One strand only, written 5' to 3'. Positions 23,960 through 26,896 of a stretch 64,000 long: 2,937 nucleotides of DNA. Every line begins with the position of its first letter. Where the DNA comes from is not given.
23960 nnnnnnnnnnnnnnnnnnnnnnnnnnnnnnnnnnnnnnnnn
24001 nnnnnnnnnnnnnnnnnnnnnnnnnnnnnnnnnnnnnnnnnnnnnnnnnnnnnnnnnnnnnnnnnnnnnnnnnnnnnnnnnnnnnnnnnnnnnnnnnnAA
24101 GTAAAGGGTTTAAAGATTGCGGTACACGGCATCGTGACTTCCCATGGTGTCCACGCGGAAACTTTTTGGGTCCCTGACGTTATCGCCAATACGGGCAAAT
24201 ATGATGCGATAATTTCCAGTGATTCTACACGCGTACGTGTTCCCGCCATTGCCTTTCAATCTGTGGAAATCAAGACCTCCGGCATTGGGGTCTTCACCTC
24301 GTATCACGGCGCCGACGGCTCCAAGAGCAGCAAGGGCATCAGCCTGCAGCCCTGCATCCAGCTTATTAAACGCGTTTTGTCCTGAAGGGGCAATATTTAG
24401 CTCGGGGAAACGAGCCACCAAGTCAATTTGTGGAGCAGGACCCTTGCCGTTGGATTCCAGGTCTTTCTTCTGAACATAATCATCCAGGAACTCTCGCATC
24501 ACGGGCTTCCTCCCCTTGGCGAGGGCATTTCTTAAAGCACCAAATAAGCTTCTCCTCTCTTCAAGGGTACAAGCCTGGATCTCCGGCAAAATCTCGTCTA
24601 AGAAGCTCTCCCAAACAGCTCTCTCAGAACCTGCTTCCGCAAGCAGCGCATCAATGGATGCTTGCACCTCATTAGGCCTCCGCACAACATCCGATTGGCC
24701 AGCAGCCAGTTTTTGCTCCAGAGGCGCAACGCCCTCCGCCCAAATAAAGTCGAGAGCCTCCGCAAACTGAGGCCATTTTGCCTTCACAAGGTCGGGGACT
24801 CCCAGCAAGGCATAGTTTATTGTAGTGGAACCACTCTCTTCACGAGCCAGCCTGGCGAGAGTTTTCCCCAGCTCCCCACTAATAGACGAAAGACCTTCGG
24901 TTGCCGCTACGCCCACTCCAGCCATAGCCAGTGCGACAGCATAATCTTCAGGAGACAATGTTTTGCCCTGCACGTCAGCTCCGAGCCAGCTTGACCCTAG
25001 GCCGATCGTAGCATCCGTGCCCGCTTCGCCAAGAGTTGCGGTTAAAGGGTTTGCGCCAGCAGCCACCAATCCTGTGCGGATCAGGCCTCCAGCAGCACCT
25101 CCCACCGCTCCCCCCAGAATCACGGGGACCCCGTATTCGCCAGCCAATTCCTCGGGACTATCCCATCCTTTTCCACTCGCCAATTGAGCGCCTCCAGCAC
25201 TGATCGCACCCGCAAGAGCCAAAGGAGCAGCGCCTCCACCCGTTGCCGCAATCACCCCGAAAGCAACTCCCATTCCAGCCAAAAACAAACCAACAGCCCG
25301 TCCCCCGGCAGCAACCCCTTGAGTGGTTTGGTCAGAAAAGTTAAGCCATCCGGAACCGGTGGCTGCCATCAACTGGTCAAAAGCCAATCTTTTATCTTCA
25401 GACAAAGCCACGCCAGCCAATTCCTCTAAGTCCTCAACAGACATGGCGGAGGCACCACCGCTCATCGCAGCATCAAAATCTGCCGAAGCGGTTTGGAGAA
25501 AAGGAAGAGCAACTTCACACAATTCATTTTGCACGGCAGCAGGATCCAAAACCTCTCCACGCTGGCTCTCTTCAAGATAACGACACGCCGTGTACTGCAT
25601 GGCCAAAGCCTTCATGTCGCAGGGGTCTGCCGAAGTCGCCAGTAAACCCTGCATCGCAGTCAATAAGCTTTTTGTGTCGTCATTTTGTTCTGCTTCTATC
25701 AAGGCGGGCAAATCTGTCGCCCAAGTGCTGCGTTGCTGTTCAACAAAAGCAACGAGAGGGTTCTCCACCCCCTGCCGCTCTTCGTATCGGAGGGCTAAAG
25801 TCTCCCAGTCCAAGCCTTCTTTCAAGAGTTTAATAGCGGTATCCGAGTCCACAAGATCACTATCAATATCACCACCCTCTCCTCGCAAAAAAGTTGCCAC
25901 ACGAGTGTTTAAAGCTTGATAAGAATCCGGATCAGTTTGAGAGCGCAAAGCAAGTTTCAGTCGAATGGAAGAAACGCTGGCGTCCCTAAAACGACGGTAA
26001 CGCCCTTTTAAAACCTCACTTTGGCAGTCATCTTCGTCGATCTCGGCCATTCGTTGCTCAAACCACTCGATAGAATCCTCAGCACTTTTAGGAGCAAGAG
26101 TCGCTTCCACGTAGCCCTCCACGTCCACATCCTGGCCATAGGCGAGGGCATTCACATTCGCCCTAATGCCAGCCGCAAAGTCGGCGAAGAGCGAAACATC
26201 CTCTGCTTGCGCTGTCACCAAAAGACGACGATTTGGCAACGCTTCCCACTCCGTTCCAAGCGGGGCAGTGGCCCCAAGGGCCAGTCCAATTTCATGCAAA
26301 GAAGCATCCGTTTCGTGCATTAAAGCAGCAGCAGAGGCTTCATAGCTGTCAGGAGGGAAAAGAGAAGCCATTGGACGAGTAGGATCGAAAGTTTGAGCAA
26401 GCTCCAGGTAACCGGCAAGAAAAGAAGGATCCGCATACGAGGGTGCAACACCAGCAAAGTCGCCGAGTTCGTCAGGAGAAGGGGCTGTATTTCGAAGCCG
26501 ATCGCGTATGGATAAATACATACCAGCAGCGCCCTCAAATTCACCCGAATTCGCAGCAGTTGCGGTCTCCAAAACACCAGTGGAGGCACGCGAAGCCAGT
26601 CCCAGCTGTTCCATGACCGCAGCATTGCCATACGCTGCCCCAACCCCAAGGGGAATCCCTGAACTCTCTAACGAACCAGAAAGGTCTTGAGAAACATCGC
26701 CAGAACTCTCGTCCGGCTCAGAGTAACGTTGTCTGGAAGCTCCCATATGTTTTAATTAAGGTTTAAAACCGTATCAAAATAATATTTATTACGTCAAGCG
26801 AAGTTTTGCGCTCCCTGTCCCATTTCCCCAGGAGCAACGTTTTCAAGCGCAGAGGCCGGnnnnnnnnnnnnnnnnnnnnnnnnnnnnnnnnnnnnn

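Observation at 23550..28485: Orphan three-gene cassette with polymorphic-toxin-like architecture but no known delivery domain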

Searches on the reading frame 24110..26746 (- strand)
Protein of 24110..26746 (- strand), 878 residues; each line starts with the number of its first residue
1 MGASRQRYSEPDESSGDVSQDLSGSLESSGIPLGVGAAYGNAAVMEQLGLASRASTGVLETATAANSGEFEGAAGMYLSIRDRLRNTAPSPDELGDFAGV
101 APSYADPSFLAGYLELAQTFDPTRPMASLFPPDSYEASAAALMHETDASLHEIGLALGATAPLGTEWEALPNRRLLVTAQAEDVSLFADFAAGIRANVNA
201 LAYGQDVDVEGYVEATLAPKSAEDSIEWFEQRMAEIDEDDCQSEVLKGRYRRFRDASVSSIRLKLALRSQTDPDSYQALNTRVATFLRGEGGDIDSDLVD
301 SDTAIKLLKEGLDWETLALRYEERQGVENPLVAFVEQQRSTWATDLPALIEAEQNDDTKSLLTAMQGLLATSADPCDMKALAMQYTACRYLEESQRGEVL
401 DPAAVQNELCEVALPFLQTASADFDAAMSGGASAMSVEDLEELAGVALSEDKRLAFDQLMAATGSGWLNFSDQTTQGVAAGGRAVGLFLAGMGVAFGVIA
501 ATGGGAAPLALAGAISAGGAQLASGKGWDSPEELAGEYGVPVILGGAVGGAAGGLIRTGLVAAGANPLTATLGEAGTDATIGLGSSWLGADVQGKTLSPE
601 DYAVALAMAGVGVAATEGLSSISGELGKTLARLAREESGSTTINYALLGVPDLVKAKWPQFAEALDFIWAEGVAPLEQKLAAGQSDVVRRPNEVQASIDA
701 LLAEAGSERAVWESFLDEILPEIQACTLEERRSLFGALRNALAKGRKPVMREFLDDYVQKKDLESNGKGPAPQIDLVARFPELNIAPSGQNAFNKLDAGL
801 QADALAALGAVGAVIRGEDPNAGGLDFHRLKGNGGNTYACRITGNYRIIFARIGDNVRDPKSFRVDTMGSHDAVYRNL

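Call 3: search_protein_families(library=pfam, proteins=[window:24110-26746:-], max_evalue=1)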
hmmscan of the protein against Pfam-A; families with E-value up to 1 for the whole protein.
window:24110-26746:- (878 aa): 2 families
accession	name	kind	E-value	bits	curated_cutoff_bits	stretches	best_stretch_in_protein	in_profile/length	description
PF04216.18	FdhE_N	-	0.0044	17.8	28.7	1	692-763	65-136/167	FdhE, N-terminal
PF05015.19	HigB-like_toxin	-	0.079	13.9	27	1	824-852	50-78/91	RelE-like toxin of type II toxin-antitoxin system HigB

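Call 4: search_protein_families(library=ncbifam, proteins=[window:24110-26746:-], max_evalue=1)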
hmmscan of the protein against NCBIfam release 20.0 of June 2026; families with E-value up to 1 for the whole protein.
window:24110-26746:- (878 aa): 2 families
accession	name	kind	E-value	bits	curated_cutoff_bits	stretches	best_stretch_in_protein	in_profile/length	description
TIGR02385.1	RelE_StbE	subfamily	0.1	13.1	27.9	1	785-854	4-72/88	type II toxin-antitoxin system mRNA interferase toxin, RelE/StbE family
NF011600.0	PRK15026.1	equivalog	0.15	10.8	991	1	568-614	140-185/485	cytosol nonspecific dipeptidase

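Call 5: search_protein_families(library=padloc, proteins=[window:24110-26746:-], max_evalue=1)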
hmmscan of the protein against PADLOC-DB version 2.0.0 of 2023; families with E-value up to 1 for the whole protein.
window:24110-26746:- (878 aa): 0 families

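Call 6: find_homologous_proteins(query=window:24110-26746:-, max_evalue=0.001)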
Query window:24110-26746:-: 8000 candidates shared short words with the query, none scored E <= 0.001.

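Call 7: search_solved_structures(query=window:24110-26746:-, max_evalue=10, show_alignments=3)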
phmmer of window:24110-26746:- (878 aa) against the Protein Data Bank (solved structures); distinct sequences matched with E-value up to 10: 1.
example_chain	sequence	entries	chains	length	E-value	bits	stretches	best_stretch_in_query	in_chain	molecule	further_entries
6k7z_A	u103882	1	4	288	1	10.7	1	61-118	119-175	GH18 chiitnase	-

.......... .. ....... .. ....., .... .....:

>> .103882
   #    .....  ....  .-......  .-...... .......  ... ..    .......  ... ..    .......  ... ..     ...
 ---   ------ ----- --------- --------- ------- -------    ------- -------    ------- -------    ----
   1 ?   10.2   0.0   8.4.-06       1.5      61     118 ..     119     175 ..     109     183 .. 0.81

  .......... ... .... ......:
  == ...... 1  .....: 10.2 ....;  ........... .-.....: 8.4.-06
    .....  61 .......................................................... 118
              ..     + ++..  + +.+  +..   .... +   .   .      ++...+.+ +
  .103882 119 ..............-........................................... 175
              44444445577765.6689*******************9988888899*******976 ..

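Call 11: find_encoding_contigs(protein=window:24110-26746:-, flank=10000, max_places=6)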
Protein window:24110-26746:- (878 aa): no gene with exactly this product is on record in the collection.

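Call 26: search_protein_representatives(protein=window:24110-26746:-)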
Query: 878 residues. Proteins with E-value up to 0.001 (for the whole library): 27; up to 1e-10: 18; up to 1e-30: 0. The best 27 are listed.
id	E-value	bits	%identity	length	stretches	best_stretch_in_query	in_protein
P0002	1.9e-26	109.1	31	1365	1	160-563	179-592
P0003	7.4e-26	107.2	31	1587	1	211-563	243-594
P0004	7.5e-25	103.8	29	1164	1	211-621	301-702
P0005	7.5e-24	100.5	31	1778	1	168-563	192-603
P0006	1.5e-22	96.2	31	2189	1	211-545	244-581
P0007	6.8e-19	84.1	28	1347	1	143-555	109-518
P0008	1.3e-18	83.2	29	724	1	212-566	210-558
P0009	7.7e-18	80.6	29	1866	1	140-555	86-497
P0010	2.4e-16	75.7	29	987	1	217-559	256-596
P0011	1.2e-15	73.3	30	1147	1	216-553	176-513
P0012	1.3e-15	73.3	30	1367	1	188-576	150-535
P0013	2.8e-15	72.2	30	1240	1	213-560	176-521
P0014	5.3e-15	71.3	30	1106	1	212-555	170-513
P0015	3.2e-14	68.7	29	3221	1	217-542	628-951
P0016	1.4e-11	60.0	28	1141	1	296-570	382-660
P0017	2.7e-11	59.0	26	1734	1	223-553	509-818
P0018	4.5e-11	58.3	26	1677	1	223-594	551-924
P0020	1.1e-10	57.0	31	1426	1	215-556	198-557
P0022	4.7e-09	51.6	24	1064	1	201-563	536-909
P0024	5.9e-06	41.3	27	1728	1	212-581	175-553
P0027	1.4e-05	40.1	26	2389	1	217-551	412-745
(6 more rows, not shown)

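Call 27: search_protein_families(library=pfam, proteins=[P0002, P0003, P0004, P0005, P0007, P0008, P0010], max_evalue=0.01)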
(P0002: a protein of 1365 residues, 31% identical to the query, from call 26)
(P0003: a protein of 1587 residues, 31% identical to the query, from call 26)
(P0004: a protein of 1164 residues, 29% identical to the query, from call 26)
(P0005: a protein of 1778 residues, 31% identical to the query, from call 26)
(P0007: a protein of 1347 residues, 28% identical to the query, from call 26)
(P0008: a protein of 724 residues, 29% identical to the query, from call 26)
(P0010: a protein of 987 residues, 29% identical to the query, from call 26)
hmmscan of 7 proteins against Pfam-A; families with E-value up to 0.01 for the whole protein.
P0002 (1365 aa): 1 family
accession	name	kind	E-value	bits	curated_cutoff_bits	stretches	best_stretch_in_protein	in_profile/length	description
PF00990.26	GGDEF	-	0.0029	17.8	23.8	0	1228-1300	38-112/161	Diguanylate cyclase, GGDEF domain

P0003 (1587 aa): 1 family
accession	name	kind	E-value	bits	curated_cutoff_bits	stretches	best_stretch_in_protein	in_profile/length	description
PF22923.1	KIF2A-like_1st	-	9.2e-05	22.4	27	1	1012-1056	3-48/55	Kinesin-like protein KIF2A-like, N-terminal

P0004 (1164 aa): 0 families

P0005 (1778 aa): 2 families
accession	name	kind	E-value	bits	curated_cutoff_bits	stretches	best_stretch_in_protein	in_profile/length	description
PF00498.31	FHA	-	2.8e-16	60.1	20.7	2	1037-1081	1-46/67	FHA domain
PF16697.10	Yop-YscD_cpl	-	0.00022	21.8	33.2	0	1164-1210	15-61/94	Inner membrane component of T3SS, cytoplasmic domain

P0007 (1347 aa): 0 families

P0008 (724 aa): 0 families

P0010 (987 aa): 0 families

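Call 29: search_protein_families(library=pfam, proteins=[P0006, P0009, P0011, P0012, P0013, P0014], max_evalue=0.01)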
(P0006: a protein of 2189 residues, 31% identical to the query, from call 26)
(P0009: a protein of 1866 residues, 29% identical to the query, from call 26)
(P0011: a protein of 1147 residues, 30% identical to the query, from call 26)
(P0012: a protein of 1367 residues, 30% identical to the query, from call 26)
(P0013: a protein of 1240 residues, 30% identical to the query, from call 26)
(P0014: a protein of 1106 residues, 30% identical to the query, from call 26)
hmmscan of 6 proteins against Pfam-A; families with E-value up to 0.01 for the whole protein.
P0006 (2189 aa): 3 families
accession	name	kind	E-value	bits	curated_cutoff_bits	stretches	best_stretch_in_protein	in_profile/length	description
PF00990.26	GGDEF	-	3.5e-13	50.1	23.8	1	1678-1792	1-113/161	Diguanylate cyclase, GGDEF domain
PF22923.1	KIF2A-like_1st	-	1.4e-07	31.4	27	1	1335-1384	3-53/55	Kinesin-like protein KIF2A-like, N-terminal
PF01920.25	Prefoldin_2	-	0.0051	17.2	27.6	0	1239-1265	73-99/106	Prefoldin subunit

P0009 (1866 aa): 0 families

P0011 (1147 aa): 0 families

P0012 (1367 aa): 1 family
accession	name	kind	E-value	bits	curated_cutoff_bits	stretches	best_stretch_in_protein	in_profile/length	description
PF00648.27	Peptidase_C2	-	3.4e-05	23.5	23.8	1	1109-1327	49-229/297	Calpain family cysteine protease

P0013 (1240 aa): 0 families

P0014 (1106 aa): 1 family
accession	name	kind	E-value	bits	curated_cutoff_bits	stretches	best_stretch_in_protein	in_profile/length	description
PF09280.16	XPC-binding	-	0.0087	16.1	26.4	0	317-343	4-30/57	XPC-binding domain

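Call 31: list_cluster_members(proteins=[P0002, P0003, P0004, P0005, P0007, P0008, P0010, P0012, P0016, P0020])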
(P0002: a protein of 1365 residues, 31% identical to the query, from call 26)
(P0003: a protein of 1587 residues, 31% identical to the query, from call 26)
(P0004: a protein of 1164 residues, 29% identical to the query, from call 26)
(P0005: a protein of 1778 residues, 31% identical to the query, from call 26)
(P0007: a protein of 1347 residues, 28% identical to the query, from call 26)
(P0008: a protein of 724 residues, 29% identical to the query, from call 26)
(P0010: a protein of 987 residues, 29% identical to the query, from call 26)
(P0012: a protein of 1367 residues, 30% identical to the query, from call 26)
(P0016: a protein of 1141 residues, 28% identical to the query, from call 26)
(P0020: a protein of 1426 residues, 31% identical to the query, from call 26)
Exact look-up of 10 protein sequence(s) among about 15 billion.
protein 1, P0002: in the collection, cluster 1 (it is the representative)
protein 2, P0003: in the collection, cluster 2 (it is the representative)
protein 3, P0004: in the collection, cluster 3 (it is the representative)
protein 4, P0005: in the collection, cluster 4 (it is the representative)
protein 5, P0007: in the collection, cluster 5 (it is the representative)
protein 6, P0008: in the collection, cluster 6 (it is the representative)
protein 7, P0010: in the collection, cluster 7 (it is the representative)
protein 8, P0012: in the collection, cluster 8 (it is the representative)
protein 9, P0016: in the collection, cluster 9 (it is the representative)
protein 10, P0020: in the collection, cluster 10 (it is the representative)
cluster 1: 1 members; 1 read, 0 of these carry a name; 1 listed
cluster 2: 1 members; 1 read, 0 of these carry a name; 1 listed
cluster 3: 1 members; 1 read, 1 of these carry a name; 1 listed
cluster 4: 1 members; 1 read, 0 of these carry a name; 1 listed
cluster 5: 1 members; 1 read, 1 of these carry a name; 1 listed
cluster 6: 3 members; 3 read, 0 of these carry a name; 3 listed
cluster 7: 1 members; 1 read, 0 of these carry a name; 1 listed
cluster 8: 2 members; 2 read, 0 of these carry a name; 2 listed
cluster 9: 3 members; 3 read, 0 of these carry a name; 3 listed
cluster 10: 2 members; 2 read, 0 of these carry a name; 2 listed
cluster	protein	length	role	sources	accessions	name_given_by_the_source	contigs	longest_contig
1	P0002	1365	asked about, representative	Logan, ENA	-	-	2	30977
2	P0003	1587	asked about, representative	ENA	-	-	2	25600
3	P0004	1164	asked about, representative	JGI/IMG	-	hypothetical protein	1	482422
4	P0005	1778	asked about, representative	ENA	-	-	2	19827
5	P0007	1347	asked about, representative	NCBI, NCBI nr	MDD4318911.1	MAG: hypothetical protein PHW10_01130 [Candidatus Peribacteraceae bacterium] | hypothetical protein [Candidatus Peribacteraceae bacterium]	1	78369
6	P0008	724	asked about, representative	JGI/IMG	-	-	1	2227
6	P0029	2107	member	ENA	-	-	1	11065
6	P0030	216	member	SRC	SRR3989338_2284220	-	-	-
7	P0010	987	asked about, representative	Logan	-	-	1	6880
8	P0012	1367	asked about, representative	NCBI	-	-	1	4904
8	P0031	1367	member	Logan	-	-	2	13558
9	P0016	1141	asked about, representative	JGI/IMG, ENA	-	-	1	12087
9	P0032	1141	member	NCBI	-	-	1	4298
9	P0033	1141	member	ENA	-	-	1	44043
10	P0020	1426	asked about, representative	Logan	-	-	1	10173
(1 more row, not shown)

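Call 37: find_encoding_contigs(protein=P0004, flank=10000, max_places=3)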
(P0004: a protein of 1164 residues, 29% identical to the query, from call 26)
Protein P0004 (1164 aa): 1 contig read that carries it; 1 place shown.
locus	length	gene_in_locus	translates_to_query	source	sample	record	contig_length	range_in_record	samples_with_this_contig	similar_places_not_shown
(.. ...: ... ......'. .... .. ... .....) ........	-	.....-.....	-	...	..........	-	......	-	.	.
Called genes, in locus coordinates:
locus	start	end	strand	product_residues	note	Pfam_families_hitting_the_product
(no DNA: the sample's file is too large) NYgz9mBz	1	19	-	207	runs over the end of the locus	-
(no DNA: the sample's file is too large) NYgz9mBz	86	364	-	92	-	-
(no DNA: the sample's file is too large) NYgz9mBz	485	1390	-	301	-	-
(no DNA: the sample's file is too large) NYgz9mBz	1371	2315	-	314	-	-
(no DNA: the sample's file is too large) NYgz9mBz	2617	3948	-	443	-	-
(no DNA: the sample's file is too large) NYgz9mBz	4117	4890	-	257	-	-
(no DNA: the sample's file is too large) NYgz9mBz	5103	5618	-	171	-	PF00581:Rhodanese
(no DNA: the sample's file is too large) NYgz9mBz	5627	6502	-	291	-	PF07610:DUF1573, PF22544:HYDIN_VesB_CFA65-like_Ig (weak)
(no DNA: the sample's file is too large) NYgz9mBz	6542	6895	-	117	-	-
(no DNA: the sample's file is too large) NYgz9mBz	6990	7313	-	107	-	PF10543:ORF6N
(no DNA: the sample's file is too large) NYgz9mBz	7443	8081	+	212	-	PF13489:Methyltransf_23 (weak), PF13847:Methyltransf_31 (weak), PF08241:Methyltransf_11, PF08242:Methyltransf_12, PF13649:Methyltransf_25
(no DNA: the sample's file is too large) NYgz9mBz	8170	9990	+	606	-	-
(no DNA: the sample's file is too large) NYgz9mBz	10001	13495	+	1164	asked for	-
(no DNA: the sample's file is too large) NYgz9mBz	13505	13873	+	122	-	-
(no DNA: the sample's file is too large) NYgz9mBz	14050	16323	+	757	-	-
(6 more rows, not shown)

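Call 38: find_encoding_contigs(protein=P0007, flank=10000, max_places=3)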
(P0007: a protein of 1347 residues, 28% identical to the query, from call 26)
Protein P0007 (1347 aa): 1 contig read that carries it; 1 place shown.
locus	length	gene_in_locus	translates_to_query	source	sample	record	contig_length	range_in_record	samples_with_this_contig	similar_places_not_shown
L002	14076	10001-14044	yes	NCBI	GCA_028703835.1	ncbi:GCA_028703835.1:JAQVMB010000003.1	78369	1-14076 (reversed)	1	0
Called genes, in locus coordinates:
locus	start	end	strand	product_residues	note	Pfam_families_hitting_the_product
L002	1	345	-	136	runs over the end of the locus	-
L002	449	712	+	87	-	-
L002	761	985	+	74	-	-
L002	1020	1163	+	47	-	-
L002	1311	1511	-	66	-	PF04070:DUF378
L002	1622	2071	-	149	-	-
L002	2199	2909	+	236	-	PF04203:Sortase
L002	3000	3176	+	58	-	-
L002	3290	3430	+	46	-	-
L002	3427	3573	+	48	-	-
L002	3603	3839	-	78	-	PF04070:DUF378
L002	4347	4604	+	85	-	-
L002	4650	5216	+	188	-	-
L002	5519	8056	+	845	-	PF00395:SLH, PF09826:Beta_propel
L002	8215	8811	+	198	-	PF13521:AAA_28 (weak), PF02223:Thymidylate_kin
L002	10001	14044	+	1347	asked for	-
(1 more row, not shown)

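Call 39: find_encoding_contigs(protein=P0002, flank=10000, max_places=3)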
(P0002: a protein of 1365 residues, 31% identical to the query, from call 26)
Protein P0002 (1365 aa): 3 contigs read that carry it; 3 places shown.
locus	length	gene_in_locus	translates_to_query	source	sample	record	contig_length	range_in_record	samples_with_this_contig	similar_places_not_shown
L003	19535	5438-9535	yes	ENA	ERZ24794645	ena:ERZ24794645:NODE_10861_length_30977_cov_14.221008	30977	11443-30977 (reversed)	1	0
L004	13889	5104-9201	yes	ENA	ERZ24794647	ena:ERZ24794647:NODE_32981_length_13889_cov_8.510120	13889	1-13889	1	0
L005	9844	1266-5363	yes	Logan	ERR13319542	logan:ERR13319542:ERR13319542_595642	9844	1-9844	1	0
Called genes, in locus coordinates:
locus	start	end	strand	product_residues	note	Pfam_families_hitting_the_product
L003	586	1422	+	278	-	PF00303:Thymidylat_synt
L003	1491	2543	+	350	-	PF01384:PHO4 (faint)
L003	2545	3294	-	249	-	PF01510:Amidase_2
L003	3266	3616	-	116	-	-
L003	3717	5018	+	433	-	PF00374:NiFeSe_Hases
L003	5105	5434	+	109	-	-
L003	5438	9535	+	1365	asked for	-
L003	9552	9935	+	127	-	-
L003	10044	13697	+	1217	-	PF01565:FAD_binding_4, PF02913:FAD-oxidase_C, PF13183:Fer4_8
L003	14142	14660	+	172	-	-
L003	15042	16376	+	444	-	-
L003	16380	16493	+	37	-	-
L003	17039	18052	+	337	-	PF08242:Methyltransf_12 (faint)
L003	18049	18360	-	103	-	-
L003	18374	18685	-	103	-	-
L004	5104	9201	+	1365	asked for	-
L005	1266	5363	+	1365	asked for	-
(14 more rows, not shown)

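Call 43: find_related_loci(query=window:24110-26746:-, collection=genome_contigs, flank=10000)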
Query window:24110-26746:- (878 aa) in genome_contigs; peptide patterns used: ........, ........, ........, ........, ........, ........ (x = any residue, [..] = any of these).
42 stretches matched a pattern, but none encodes a relative of the query by tblastn (E <= 1e-3).

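Call 53: search_protein_families(library=pfam, alignment_id=A3, max_evalue=0.001)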
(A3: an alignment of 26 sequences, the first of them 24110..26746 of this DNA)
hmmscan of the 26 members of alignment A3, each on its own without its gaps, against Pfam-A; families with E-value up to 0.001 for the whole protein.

A. member 1, window:24110-26746:- (878 aa): 0 families

B. families by the number of members that match (of 26 scanned): 8 families
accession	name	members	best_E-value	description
PF00648.27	Peptidase_C2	3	1.2e-09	Calpain family cysteine protease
PF22923.1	KIF2A-like_1st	2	1.4e-07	Kinesin-like protein KIF2A-like, N-terminal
PF00498.31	FHA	1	2.8e-16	FHA domain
PF00990.26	GGDEF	1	3.5e-13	Diguanylate cyclase, GGDEF domain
PF00004.35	AAA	1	4.9e-06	ATPase family associated with various cellular activities (AAA)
PF00149.33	Metallophos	1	1.8e-05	Calcineurin-like phosphoesterase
PF13191.12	AAA_16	1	0.00016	AAA ATPase domain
PF16697.10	Yop-YscD_cpl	1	0.00022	Inner membrane component of T3SS, cytoplasmic domain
